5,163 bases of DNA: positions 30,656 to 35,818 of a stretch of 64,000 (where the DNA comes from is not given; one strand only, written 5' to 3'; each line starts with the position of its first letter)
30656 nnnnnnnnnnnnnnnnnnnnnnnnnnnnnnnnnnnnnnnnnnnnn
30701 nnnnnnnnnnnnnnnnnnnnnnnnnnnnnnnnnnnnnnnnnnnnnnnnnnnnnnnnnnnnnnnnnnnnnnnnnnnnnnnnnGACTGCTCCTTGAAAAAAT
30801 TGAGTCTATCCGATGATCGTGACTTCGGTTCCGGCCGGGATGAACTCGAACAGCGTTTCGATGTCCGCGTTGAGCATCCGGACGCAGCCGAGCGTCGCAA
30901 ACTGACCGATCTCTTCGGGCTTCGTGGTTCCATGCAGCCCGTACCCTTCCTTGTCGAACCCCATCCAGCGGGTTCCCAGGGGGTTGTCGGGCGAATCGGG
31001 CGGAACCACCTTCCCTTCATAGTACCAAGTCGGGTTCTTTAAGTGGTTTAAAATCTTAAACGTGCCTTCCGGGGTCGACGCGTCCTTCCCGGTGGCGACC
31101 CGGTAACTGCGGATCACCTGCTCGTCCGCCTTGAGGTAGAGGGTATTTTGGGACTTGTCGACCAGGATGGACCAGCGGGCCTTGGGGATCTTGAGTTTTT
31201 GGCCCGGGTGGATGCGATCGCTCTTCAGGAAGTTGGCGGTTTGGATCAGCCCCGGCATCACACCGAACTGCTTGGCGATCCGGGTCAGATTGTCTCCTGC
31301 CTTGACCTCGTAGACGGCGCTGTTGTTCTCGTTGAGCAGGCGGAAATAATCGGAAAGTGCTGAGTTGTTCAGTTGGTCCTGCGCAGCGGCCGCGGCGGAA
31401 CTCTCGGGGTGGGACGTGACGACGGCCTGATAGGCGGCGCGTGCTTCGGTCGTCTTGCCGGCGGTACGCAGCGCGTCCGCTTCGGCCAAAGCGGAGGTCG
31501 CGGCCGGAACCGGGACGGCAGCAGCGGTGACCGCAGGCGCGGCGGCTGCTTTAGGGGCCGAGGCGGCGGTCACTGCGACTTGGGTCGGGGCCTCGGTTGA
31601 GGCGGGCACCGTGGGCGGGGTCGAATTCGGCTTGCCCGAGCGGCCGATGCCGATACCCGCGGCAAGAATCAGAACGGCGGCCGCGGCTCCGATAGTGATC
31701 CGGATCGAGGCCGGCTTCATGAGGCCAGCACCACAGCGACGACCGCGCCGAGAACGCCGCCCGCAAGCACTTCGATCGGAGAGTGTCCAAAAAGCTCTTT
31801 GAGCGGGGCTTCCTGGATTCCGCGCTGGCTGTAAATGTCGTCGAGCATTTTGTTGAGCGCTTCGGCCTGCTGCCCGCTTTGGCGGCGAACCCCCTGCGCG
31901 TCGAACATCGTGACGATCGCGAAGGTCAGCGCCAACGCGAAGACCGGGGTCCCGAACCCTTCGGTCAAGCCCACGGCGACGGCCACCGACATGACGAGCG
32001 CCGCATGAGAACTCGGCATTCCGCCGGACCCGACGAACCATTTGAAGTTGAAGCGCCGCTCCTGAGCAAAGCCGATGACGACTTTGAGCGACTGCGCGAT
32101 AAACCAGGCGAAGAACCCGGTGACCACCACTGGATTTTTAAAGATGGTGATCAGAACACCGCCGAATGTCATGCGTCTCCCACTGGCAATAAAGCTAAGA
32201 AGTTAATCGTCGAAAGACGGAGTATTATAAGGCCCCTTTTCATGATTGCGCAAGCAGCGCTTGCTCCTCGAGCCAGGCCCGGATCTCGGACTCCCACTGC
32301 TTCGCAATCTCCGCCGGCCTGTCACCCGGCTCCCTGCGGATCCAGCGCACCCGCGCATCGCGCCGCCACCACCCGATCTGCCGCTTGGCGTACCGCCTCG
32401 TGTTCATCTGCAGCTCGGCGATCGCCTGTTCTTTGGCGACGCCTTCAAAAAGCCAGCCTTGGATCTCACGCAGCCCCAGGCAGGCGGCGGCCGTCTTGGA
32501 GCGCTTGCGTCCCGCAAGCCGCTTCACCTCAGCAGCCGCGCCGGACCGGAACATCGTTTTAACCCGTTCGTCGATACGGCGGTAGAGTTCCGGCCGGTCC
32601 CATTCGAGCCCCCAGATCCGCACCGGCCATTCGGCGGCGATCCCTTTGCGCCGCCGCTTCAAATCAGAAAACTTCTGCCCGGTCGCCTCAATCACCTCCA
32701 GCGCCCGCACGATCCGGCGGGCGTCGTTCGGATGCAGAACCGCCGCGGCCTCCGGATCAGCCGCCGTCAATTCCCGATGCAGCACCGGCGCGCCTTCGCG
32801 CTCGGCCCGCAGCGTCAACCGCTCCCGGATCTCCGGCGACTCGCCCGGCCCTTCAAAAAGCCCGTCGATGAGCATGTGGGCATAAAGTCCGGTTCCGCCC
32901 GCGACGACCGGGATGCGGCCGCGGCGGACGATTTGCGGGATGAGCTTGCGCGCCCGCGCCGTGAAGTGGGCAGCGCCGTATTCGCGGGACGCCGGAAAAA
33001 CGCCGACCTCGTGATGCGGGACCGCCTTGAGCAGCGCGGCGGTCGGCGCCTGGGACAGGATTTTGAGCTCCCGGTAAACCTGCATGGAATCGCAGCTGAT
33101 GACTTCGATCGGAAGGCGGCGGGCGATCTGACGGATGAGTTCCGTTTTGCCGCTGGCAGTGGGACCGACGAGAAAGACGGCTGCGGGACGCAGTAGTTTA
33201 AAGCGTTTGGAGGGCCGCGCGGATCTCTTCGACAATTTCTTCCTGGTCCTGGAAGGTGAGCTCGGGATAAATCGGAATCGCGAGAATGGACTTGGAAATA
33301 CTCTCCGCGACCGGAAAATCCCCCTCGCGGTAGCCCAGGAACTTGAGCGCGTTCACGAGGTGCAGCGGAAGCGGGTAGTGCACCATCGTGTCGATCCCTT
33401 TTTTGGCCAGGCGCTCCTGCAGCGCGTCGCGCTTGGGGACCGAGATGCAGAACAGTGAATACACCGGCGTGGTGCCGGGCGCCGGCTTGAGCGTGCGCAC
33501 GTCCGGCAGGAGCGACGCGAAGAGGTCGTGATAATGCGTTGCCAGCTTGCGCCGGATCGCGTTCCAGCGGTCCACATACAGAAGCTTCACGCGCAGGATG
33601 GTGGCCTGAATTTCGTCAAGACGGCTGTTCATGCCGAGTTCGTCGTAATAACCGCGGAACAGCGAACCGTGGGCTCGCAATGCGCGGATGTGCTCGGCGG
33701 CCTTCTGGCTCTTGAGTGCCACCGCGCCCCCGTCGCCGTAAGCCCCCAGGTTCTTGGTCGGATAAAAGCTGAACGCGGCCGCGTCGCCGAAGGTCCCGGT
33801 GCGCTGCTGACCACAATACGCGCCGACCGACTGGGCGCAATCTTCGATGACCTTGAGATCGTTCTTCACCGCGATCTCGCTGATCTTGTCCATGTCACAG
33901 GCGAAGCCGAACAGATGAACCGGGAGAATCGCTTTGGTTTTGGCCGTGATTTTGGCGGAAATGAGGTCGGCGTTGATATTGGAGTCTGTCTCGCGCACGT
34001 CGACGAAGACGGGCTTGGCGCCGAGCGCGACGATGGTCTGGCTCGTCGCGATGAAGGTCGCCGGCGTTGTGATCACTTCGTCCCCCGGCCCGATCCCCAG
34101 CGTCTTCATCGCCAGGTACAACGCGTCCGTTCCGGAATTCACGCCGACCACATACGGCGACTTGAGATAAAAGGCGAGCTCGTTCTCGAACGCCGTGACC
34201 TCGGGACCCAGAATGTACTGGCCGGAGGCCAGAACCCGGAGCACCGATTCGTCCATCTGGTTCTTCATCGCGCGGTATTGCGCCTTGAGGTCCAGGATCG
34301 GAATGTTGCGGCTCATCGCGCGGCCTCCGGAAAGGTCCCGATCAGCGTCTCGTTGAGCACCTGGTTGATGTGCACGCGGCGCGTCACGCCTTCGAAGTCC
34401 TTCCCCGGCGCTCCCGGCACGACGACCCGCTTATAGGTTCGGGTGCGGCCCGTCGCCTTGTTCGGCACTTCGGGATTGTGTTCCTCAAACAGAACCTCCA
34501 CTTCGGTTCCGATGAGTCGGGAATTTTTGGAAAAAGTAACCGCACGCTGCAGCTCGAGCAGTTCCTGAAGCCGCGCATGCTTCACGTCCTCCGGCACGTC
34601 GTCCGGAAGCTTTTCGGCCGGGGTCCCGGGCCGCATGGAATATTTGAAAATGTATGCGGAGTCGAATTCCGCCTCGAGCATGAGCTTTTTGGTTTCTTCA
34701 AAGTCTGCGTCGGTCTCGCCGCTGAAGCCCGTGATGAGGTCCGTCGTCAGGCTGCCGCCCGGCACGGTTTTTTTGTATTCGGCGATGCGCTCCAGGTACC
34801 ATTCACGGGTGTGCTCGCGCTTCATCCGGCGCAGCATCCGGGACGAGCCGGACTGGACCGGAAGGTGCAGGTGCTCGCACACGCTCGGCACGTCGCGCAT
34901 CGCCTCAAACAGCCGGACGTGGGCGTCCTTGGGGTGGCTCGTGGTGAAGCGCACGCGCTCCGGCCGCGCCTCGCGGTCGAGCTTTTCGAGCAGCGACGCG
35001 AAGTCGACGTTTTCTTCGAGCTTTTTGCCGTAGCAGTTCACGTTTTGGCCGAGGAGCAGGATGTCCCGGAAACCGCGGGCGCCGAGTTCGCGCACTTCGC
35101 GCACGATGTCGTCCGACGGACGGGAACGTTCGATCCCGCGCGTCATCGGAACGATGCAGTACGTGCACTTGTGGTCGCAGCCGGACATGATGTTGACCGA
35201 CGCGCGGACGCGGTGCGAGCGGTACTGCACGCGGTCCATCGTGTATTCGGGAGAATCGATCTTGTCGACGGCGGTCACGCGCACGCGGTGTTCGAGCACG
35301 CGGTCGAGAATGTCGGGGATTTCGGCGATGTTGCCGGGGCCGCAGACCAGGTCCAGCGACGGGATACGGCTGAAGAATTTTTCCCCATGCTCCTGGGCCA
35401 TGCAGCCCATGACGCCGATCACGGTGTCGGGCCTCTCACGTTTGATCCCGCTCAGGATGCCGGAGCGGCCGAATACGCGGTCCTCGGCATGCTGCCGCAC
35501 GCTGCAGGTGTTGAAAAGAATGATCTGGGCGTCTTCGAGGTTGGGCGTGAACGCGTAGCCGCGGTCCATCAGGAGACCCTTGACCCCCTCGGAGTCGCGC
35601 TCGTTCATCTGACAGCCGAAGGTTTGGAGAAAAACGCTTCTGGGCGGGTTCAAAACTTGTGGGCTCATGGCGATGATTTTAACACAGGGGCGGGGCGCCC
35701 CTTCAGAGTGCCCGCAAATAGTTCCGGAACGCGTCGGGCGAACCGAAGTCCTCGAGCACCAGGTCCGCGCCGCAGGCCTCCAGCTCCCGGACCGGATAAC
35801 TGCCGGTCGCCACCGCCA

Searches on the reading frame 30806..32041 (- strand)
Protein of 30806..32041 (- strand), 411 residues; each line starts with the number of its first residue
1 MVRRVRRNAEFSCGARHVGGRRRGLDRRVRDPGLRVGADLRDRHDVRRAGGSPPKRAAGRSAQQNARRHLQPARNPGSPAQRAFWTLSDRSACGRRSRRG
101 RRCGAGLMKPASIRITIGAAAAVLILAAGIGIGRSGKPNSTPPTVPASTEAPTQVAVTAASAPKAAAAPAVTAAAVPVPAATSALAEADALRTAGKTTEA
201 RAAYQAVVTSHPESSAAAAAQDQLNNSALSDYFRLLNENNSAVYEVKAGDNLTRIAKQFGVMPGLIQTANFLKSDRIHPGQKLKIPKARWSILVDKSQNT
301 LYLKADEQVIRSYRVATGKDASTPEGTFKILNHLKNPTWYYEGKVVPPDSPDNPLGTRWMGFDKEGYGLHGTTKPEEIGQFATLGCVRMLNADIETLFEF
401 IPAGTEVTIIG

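Call 15: search_protein_families(library=pfam, proteins=[window:30806-32041:-], max_evalue=0.0001)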
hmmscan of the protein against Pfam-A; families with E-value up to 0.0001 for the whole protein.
window:30806-32041:- (411 aa): 3 families
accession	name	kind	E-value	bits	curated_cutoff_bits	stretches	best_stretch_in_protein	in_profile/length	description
PF03734.19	YkuD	-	1.1e-25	91.4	23.4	1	291-409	3-146/146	L,D-transpeptidase catalytic domain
PF01476.26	LysM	-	1.3e-13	51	20.9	1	244-286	1-43/43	LysM domain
PF23473.1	LysM3_LYK4_5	-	5.6e-05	23.6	29.3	1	244-279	5-40/48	LYK4/5 LysM3 domain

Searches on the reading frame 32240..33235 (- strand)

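Call 15: search_protein_families(library=pfam, proteins=[window:32240-33235:-], max_evalue=0.0001)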
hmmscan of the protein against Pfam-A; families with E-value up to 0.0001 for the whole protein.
window:32240-33235:- (331 aa): 4 families
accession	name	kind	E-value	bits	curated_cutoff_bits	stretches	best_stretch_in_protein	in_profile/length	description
PF01715.23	IPPT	-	3.1e-71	240.3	23.6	1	52-293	1-243/243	IPP transferase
PF01745.22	IPT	-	1.1e-05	25.5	20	1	21-70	5-54/233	Isopentenyl transferase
PF13671.12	AAA_33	-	2.5e-05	25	27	0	20-82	2-47/143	AAA domain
PF13191.12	AAA_16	-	5.8e-05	24.1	32.6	0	16-84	23-95/167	AAA ATPase domain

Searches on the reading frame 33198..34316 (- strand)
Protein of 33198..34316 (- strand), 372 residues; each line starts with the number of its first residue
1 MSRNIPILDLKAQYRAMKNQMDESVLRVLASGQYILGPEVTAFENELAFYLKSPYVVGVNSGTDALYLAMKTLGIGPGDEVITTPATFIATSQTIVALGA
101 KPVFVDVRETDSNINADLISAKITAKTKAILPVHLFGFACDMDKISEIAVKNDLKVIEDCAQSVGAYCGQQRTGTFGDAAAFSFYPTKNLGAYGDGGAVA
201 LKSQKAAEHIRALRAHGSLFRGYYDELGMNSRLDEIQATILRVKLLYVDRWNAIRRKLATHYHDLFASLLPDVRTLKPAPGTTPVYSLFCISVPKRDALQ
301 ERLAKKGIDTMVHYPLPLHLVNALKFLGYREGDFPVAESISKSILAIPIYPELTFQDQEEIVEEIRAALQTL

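Call 15: search_protein_families(library=pfam, proteins=[window:33198-34316:-], max_evalue=0.0001)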
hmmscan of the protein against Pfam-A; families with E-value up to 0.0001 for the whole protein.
window:33198-34316:- (372 aa): 2 families
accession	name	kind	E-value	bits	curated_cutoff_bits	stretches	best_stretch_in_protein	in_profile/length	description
PF01041.23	DegT_DnrJ_EryC1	-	3.2e-112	375.8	19.8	1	18-366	4-360/360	DegT/DnrJ/EryC1/StrS aminotransferase family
PF00155.27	Aminotran_1_2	-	3.8e-06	26.8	19.7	1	40-306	44-325/361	Aminotransferase class I and II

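Call 53: search_solved_structures(query=window:33198-34316:-, max_evalue=1e-30)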
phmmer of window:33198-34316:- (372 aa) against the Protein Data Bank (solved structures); distinct sequences matched with E-value up to 1e-30: 42.
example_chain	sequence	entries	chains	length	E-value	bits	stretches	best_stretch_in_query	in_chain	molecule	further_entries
7b0d_A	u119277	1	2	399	8.6e-99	334.3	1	5-357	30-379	Glutamine--scyllo-inositol transaminase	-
2oga_A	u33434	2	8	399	4e-94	318.9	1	4-366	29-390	Transaminase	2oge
3frk_A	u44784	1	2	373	2.6e-85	290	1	30-367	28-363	QdtB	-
7n63_A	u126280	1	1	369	3.8e-79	269.7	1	6-358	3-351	Putative aminotransferase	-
3nu7_A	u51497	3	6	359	6.4e-75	255.8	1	5-354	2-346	Aminotransferase WbpE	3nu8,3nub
3nyu_A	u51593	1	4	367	6.5e-75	255.8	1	5-354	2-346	Aminotransferase WbpE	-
3nys_A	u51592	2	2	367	4.5e-74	253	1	5-354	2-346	Aminotransferase WbpE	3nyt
8e75_A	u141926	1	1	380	7.7e-74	252.2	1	6-358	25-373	DegT/DnrJ/EryC1/StrS aminotransferase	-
8e77_A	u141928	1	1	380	7.7e-74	252.2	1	6-358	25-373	DegT/DnrJ/EryC1/StrS aminotransferase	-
4qgr_A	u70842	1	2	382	1.4e-72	248.1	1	5-366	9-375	DegT/DnrJ/EryC1/StrS aminotransferase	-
5u1z_A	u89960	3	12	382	1.8e-70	241.2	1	25-362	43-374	Putative aminotransferase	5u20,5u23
5u21_A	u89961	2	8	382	1.2e-69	238.4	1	25-362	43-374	Putative aminotransferase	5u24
3uwc_A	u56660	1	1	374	3.1e-67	230.5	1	10-366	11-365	Nucleotide-sugar aminotransferase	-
4lc3_A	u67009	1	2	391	1.2e-53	185.8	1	22-366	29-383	Putative UDP-4-amino-4-deoxy-l-arabinose--oxoglutarate aminotransferase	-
7kz3_A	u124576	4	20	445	8.3e-51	176.5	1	25-363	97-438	Aminotransferase class I/II-fold pyridoxal phosphate-dependent enzyme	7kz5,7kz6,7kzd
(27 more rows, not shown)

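Call 67: search_protein_families(library=ncbifam, proteins=[window:33198-34316:-], max_evalue=1e-10)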
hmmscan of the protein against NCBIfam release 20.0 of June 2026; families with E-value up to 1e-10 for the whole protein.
window:33198-34316:- (372 aa): 7 families
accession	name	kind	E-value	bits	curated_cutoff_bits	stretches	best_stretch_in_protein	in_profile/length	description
TIGR03588.1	PseC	equivalog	7.5e-71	239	423.5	1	23-368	15-379/380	UDP-4-amino-4,6-dideoxy-N-acetyl-beta-L-altrosamine transaminase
NF008687.0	PRK11706.1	equivalog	3.3e-63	213.7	375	1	51-368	44-373/375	dTDP-4-amino-4,6-dideoxygalactose transaminase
TIGR04181.1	NHT_00031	hypoth_equivalog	6.2e-55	186.5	420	1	36-348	28-357/359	LegC family aminotransferase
NF008658.2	PRK11658.1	equivalog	1.7e-53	181.7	631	1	17-368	12-376/379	UDP-4-amino-4-deoxy-L-arabinose aminotransferase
TIGR02379.1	ECA_wecE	subfamily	2.5e-50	171.3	434.85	1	57-367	50-373/376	dTDP-4-amino-4,6-dideoxy-D-glucose transaminase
NF011936.0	PRK15407.1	equivalog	1.5e-46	159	423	1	35-217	62-251/440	lipopolysaccharide biosynthesis protein RfbH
TIGR04427.1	PLP_DesI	equivalog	1.6e-40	139.4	650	1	37-369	51-383/390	dTDP-4-dehydro-6-deoxyglucose aminotransferase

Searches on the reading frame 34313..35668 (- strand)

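Call 15: search_protein_families(library=pfam, proteins=[window:34313-35668:-], max_evalue=0.0001)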
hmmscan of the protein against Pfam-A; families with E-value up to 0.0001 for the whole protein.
window:34313-35668:- (451 aa): 2 families
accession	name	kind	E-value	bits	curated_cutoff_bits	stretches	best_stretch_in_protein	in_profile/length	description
PF04055.27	Radical_SAM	-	1.3e-28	100.6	29.5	1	158-329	1-165/166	Radical SAM superfamily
PF00919.26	UPF0004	-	6.1e-26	90.8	27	1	12-110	2-98/98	Uncharacterized protein family UPF0004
